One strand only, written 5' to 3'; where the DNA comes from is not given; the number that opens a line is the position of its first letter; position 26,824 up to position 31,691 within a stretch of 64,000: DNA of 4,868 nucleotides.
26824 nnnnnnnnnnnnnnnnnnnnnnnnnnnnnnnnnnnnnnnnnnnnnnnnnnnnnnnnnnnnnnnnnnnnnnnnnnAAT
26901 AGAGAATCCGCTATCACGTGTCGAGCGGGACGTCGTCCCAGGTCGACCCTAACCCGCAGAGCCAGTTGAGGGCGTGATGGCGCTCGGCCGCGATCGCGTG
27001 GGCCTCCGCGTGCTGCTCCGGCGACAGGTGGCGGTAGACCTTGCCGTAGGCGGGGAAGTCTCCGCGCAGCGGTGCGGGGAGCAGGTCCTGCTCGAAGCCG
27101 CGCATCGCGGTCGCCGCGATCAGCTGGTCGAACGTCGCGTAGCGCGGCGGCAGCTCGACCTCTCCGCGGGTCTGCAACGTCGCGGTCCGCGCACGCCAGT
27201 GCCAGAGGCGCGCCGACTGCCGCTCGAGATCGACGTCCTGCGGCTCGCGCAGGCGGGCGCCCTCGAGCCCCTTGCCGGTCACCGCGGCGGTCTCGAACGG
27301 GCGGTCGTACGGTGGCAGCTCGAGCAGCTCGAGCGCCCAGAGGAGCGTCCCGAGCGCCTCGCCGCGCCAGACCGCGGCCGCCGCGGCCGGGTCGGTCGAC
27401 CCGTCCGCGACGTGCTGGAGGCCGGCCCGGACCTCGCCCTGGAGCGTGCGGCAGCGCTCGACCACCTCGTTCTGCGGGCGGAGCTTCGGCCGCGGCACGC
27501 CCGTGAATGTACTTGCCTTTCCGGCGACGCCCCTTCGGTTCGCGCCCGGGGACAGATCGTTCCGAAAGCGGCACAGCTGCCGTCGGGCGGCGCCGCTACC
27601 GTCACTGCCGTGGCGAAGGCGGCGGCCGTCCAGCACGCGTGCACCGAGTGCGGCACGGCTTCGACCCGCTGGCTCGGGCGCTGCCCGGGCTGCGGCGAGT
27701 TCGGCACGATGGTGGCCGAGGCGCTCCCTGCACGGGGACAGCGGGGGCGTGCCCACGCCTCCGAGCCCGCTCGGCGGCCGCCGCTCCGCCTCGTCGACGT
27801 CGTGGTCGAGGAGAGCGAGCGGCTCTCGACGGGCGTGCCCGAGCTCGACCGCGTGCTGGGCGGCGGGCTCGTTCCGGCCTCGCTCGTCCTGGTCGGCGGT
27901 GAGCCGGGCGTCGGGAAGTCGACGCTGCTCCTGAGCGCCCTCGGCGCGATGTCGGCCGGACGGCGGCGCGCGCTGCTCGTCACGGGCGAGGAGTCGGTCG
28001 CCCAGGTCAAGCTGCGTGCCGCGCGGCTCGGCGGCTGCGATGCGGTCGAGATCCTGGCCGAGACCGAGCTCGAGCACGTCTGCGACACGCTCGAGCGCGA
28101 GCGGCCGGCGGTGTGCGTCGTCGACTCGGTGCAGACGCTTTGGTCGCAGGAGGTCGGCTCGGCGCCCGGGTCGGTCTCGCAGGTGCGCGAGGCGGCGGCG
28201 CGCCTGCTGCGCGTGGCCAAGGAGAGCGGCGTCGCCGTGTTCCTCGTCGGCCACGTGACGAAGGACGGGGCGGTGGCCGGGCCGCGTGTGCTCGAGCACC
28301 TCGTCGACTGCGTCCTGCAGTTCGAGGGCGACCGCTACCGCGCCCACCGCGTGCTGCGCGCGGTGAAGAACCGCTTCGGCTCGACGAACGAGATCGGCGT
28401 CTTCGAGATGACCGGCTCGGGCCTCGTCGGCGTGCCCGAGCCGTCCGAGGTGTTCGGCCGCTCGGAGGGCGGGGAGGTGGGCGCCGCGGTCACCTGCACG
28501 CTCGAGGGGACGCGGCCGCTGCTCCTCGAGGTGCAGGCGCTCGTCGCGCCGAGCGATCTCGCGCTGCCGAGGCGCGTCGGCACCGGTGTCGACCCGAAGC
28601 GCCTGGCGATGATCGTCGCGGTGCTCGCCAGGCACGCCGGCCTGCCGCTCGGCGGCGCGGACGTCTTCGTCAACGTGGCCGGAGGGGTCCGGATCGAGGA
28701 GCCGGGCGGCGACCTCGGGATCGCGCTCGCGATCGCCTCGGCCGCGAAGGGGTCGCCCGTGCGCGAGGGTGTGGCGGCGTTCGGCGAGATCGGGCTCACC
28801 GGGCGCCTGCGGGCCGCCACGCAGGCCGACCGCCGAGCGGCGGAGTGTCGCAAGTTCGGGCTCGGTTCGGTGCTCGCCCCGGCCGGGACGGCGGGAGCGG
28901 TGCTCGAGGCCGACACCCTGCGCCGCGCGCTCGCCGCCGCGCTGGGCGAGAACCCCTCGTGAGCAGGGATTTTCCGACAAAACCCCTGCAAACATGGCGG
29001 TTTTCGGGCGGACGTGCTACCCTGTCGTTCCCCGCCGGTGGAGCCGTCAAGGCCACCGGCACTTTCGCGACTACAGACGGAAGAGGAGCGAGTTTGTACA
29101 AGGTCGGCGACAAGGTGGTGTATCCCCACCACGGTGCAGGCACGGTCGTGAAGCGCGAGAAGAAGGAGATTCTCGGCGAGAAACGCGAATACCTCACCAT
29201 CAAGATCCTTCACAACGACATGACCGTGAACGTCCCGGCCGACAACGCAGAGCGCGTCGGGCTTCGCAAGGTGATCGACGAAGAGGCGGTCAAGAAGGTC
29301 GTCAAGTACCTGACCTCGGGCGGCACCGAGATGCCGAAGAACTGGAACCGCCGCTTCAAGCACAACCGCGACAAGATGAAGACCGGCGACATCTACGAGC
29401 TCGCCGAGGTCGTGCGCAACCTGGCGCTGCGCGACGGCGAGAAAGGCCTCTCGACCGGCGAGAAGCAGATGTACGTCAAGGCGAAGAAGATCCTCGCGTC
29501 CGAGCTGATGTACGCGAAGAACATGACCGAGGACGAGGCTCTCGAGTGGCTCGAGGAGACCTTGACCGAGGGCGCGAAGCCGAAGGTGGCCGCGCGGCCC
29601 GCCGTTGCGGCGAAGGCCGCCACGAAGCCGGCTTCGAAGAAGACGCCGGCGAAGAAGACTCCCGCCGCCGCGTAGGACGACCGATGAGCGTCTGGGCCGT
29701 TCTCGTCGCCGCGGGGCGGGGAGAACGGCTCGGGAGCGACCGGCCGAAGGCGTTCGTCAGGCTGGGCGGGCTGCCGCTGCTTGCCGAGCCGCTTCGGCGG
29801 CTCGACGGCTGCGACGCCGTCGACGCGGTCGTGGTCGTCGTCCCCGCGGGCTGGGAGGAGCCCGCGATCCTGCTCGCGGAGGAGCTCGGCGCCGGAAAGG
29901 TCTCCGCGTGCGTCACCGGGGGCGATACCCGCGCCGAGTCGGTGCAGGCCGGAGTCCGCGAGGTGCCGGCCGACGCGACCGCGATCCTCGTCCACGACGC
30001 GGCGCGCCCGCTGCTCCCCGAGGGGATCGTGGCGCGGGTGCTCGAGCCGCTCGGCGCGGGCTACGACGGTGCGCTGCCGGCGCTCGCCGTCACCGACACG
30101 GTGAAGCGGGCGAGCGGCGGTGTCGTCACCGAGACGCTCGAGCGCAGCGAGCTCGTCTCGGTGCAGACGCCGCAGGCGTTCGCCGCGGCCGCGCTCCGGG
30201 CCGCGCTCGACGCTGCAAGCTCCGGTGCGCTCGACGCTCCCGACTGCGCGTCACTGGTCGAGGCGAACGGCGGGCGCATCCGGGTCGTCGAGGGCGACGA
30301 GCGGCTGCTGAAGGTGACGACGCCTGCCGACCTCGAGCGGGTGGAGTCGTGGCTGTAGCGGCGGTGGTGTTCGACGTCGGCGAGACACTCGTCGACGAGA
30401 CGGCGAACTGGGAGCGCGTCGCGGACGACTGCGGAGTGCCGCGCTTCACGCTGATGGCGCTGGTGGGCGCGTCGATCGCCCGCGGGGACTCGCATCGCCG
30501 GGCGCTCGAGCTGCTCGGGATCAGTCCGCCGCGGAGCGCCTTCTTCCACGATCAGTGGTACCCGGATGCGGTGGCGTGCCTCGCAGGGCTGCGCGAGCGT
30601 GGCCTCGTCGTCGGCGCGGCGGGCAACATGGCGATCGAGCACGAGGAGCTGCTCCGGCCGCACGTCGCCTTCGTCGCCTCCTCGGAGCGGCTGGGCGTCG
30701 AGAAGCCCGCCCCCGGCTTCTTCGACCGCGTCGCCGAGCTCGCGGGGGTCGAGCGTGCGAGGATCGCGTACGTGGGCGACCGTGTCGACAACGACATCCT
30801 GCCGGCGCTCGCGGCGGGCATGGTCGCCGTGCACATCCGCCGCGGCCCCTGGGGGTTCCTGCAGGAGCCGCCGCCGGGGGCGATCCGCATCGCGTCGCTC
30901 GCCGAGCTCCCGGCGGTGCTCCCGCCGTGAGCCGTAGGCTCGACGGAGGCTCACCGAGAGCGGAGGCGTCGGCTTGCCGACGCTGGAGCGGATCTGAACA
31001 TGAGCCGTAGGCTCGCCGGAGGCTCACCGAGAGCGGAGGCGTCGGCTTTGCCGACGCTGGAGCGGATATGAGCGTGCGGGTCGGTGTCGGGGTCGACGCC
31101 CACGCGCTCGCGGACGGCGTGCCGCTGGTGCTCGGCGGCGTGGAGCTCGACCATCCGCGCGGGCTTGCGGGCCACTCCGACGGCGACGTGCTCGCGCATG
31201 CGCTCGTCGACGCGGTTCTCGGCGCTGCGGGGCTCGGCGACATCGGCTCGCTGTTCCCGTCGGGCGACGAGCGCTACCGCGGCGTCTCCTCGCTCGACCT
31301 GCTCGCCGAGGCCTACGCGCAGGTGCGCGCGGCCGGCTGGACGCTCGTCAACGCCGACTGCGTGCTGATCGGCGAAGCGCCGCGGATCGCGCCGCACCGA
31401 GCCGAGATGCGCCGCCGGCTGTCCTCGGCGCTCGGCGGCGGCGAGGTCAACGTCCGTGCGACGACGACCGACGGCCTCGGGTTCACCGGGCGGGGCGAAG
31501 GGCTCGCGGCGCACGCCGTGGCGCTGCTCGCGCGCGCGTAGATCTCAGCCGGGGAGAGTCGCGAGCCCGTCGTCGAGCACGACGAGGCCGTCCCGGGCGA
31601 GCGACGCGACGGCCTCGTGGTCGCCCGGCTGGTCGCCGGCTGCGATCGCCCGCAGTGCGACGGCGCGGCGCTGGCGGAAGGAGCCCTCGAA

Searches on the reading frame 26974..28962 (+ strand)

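Call 14: search_protein_families(library=pfam, proteins=[window:26974-28962:+], max_evalue=0.0001)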
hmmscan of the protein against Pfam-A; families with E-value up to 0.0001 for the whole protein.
window:26974-28962:+ (662 aa): 5 families
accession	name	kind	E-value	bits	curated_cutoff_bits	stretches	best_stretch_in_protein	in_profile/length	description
PF06745.19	ATPase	-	1.8e-15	57.4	26.6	2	285-363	2-80/231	KaiC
PF13481.12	AAA_25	-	2.2e-13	50.7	27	1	268-433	2-195/195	AAA domain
PF18073.7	Zn_ribbon_LapB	-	4.9e-09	36.1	25.7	1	222-247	2-27/28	Rubredoxin metal binding domain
PF13541.12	ChlI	-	3.5e-06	27.3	27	1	557-637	38-119/121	Subunit ChlI of Mg-chelatase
PF03796.21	DnaB_C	-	3.3e-05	23.8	27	0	284-346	2-64/255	DnaB-like helicase C terminal domain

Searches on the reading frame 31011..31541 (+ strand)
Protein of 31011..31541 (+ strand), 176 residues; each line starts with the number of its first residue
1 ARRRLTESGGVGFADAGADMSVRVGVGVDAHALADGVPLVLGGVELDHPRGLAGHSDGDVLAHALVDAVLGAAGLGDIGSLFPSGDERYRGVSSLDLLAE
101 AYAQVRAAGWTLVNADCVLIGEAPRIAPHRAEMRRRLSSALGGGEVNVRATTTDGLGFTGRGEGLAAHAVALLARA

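Call 45: search_protein_families(library=pfam, proteins=[window:31011-31541:+], max_evalue=0.00001)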
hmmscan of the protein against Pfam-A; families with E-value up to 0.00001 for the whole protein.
window:31011-31541:+ (176 aa): 1 family
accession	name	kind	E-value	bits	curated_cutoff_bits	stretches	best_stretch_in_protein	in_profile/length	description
PF02542.21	YgbB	-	2.9e-59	200.3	26.7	1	22-173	1-154/155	YgbB family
